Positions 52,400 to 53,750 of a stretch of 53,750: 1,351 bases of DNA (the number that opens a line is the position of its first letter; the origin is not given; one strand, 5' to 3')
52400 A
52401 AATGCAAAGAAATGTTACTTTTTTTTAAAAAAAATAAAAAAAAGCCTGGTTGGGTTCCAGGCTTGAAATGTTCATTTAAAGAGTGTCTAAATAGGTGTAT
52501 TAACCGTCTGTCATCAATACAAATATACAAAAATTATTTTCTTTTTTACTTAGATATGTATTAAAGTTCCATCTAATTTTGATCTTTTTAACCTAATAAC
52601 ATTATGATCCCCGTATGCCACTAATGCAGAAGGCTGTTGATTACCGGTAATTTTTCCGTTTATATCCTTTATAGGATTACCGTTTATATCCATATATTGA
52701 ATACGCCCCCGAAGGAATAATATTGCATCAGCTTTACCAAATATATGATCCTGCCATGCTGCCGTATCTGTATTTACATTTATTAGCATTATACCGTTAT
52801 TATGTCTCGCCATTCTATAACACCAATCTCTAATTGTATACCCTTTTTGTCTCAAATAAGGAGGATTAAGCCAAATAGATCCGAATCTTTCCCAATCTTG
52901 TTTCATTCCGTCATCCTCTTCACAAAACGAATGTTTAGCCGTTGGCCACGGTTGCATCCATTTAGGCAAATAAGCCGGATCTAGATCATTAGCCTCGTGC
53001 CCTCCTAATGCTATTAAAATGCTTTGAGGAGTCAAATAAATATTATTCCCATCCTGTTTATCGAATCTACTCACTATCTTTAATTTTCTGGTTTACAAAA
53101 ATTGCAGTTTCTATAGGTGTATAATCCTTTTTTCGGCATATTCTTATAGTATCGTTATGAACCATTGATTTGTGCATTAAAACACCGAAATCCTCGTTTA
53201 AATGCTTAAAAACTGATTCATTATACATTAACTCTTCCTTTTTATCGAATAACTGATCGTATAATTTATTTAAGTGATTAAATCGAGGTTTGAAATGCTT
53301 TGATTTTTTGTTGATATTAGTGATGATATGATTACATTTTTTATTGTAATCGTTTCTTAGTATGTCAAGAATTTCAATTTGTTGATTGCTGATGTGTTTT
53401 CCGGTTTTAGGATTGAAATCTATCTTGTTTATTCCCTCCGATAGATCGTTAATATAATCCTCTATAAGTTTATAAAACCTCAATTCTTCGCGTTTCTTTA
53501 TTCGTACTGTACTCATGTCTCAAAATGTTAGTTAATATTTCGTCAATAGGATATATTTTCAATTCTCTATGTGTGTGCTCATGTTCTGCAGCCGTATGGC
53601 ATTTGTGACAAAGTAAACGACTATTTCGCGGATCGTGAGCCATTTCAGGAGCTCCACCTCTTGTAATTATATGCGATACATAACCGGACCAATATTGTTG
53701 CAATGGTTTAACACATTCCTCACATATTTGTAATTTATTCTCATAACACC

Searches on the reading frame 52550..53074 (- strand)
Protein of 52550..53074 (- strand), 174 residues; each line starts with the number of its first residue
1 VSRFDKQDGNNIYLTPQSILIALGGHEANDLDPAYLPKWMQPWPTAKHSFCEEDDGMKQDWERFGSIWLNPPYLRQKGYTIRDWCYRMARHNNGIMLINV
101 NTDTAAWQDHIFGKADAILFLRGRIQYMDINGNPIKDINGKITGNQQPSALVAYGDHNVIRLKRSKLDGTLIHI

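Call 40: search_protein_families(library=pfam, max_evalue=0.01, proteins=[window:52550-53074:-])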
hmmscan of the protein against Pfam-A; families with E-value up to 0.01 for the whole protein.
window:52550-53074:- (174 aa): 1 family
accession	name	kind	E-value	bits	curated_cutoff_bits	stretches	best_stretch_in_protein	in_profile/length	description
PF05869.16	Dam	-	1.3e-14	54.7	28.1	1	45-151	41-141/169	DNA N-6-adenine-methyltransferase (Dam)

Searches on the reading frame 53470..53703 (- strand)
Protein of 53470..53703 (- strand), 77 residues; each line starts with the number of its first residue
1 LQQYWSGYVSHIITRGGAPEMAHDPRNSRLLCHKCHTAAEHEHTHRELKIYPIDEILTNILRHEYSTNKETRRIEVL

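Call 40: search_protein_families(library=pfam, max_evalue=0.01, proteins=[window:53470-53703:-])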
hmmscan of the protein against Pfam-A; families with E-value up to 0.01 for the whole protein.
window:53470-53703:- (77 aa): 1 family
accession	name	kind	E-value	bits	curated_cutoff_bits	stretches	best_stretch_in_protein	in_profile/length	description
PF01844.29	HNH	-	0.0015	19.1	21.4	1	11-41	18-46/47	HNH endonuclease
